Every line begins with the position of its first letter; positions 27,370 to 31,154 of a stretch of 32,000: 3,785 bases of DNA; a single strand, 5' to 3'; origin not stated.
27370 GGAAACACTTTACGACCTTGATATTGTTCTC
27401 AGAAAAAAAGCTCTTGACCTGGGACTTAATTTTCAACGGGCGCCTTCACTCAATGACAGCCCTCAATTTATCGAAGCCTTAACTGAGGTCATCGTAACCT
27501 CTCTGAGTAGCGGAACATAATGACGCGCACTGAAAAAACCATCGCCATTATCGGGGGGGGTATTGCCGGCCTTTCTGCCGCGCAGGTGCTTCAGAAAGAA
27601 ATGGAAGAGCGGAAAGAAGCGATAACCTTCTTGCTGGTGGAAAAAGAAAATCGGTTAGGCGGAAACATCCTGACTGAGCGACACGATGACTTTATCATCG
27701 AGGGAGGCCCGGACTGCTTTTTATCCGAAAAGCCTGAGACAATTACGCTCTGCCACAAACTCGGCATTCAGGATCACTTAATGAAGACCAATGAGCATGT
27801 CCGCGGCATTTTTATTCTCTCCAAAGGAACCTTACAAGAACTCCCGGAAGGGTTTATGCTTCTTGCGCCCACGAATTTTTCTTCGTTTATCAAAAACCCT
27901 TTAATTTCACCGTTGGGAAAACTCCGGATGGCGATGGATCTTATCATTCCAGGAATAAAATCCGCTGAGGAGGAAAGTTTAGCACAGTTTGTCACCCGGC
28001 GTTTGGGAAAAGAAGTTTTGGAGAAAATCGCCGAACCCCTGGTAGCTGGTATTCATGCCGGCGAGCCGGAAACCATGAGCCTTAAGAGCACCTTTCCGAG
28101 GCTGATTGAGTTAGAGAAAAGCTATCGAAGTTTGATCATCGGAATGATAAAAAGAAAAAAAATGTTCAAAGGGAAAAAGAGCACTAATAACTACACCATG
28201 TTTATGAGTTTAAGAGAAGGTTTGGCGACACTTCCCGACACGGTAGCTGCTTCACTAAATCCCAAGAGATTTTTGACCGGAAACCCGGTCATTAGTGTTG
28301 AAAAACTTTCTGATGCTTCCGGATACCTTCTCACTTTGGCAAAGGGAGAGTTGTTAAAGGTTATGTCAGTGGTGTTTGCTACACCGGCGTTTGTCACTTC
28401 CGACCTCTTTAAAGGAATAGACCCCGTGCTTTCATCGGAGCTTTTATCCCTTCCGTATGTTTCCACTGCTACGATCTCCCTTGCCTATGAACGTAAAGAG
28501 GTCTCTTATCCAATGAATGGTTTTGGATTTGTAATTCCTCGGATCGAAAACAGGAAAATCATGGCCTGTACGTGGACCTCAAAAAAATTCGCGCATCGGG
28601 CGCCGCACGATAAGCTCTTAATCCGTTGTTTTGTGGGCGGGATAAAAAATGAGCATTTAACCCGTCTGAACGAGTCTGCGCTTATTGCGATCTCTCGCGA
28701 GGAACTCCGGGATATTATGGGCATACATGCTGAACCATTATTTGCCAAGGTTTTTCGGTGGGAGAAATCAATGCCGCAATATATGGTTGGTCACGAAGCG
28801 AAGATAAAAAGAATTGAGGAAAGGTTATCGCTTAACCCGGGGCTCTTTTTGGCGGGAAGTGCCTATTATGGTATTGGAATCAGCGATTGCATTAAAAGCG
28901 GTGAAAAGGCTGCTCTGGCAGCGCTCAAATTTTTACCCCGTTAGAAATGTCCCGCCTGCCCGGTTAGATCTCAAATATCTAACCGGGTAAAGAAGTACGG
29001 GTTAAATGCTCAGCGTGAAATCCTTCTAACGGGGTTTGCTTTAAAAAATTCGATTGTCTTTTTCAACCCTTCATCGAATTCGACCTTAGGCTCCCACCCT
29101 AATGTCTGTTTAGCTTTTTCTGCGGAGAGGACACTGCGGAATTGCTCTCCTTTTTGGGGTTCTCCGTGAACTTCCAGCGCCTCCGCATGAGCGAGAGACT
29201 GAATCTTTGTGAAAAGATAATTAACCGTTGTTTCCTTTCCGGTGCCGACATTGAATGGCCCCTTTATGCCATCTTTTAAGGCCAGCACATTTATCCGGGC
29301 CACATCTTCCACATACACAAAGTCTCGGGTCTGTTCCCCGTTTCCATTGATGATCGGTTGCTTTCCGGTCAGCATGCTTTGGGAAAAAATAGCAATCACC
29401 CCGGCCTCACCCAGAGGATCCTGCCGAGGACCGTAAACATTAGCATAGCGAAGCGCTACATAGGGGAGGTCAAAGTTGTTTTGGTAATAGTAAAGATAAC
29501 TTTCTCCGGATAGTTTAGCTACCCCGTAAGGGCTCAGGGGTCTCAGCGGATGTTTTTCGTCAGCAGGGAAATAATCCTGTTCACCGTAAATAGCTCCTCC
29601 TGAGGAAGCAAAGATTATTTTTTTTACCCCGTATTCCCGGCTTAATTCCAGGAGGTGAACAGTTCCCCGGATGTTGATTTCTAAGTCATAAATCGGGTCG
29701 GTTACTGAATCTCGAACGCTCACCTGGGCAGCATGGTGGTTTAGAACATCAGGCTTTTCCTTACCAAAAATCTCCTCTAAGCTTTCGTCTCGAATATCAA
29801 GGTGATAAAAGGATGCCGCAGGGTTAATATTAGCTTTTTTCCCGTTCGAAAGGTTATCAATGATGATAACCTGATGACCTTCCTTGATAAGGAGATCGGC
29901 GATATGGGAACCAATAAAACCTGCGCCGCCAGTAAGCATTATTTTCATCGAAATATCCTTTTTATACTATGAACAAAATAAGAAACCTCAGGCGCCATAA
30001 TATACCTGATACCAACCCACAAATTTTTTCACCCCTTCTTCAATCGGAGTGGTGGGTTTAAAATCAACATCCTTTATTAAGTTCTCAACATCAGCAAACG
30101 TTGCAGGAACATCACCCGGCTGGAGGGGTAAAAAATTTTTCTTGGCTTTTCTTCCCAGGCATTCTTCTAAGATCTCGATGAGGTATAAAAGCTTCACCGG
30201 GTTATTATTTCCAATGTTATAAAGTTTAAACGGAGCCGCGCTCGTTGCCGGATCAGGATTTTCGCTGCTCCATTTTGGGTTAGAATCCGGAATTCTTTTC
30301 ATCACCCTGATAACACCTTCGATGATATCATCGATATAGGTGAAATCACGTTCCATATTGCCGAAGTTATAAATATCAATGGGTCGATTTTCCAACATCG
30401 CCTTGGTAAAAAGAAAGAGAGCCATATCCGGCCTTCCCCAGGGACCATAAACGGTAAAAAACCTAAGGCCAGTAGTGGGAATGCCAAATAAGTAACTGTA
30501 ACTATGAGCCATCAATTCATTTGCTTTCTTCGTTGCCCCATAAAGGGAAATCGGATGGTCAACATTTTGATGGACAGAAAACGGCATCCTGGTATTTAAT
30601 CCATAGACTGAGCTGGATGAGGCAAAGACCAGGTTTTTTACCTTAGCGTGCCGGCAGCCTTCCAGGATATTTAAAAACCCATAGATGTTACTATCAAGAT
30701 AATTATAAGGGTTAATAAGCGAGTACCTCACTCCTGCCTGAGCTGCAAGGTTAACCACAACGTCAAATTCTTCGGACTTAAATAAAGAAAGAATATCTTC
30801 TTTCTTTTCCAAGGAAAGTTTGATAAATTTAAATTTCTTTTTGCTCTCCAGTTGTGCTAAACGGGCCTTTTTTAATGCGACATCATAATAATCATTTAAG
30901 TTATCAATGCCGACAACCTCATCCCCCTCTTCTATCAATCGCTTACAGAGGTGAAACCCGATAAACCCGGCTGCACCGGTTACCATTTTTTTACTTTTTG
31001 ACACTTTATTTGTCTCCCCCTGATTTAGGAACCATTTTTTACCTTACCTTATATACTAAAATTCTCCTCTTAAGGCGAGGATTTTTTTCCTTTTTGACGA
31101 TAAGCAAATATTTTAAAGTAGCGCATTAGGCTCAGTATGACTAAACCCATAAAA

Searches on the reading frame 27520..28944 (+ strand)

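Call 88: search_protein_families(library=pfam, proteins=[window:27520-28944:+], max_evalue=0.01)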
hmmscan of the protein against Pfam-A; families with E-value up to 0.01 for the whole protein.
window:27520-28944:+ (474 aa): 5 families
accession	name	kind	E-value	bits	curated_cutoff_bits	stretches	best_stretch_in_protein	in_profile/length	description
PF01593.30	Amino_oxidase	-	4.2e-49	168.5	19.8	1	15-465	1-439/443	Flavin containing amine oxidoreductase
PF13450.12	NAD_binding_8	-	2.2e-12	47.5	21.9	1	10-78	1-65/68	NAD(P)-binding Rossmann-like domain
PF01266.30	DAO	-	0.00018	21.6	27.9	1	8-48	2-37/353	FAD dependent oxidoreductase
PF13454.12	NAD_binding_9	-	0.00095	19.6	21.8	0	9-50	1-40/155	FAD-NAD(P)-binding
PF07992.20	Pyr_redox_2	-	0.0077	16.1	26.1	0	7-40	2-29/291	Pyridine nucleotide-disulphide oxidoreductase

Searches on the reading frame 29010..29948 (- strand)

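Call 8: search_protein_families(library=pfam, proteins=[window:29010-29948:-], max_evalue=0.01)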
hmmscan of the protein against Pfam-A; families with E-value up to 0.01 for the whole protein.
window:29010-29948:- (312 aa): 10 families
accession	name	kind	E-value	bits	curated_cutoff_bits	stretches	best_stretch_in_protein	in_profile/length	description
PF01370.27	Epimerase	-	2.7e-64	217.3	20.9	1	3-235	1-240/240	NAD dependent epimerase/dehydratase family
PF16363.11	GDP_Man_Dehyd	-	7.6e-61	206.8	27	1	5-298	2-332/332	GDP-mannose 4,6 dehydratase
PF01073.25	3Beta_HSD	-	1.4e-22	80.5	22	1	5-225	2-230/280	3-beta hydroxysteroid dehydrogenase/isomerase family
PF04321.23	RmlD_sub_bind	-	6.2e-15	55.5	27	1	1-299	1-282/287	RmlD substrate binding domain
PF02719.21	Polysacc_synt_2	-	3.5e-13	49.8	20.2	1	3-254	1-248/293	Polysaccharide biosynthesis protein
PF07993.18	NAD_binding_4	-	4.1e-09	36.4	20.1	1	50-218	75-256/258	Male sterility protein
PF13460.12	NAD_binding_10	-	1e-05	26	27.2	1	7-170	1-145/184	NAD(P)H-binding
PF05368.20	NmrA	-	0.0021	18.1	27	1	2-119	4-110/298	NmrA-like family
PF08659.16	KR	-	0.0023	18.3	22.6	0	4-34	4-34/180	KR domain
PF00106.31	adh_short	-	0.0038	17.1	26.6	1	3-55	3-61/195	short chain dehydrogenase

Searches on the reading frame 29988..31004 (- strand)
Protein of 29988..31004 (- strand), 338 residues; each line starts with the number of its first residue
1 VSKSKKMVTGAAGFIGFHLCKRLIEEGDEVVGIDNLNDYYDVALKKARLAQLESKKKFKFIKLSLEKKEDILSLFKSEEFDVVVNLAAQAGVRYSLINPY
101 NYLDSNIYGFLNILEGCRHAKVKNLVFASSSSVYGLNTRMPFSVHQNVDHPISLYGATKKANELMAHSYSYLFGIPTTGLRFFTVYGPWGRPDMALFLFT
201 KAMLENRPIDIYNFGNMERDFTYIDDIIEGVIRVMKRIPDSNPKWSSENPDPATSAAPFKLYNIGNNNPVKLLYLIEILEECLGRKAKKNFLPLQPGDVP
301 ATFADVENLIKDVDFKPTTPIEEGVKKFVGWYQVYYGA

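Call 8: search_protein_families(library=pfam, proteins=[window:29988-31004:-], max_evalue=0.01)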
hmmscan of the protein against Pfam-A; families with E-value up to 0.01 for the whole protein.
window:29988-31004:- (338 aa): 9 families
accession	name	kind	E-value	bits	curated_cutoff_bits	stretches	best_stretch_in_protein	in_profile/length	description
PF01370.27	Epimerase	-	4.5e-52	177.3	20.9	1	7-237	2-227/240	NAD dependent epimerase/dehydratase family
PF16363.11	GDP_Man_Dehyd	-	5e-47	161.4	27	1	7-327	1-331/332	GDP-mannose 4,6 dehydratase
PF01073.25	3Beta_HSD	-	7e-17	61.8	22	1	7-288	1-273/280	3-beta hydroxysteroid dehydrogenase/isomerase family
PF02719.21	Polysacc_synt_2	-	7.7e-14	52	20.2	1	7-171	2-154/293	Polysaccharide biosynthesis protein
PF04321.23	RmlD_sub_bind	-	3e-11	43.4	27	1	7-212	4-176/287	RmlD substrate binding domain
PF13460.12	NAD_binding_10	-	3.5e-06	27.5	27.2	1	10-163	1-129/184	NAD(P)H-binding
PF07993.18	NAD_binding_4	-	6.4e-06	25.9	20.1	1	8-169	1-177/258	Male sterility protein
PF00106.31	adh_short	-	7.5e-05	22.7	26.6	1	7-85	4-83/195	short chain dehydrogenase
PF13847.12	Methyltransf_31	-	0.0033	17.6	27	1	11-85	13-80/145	Methyltransferase domain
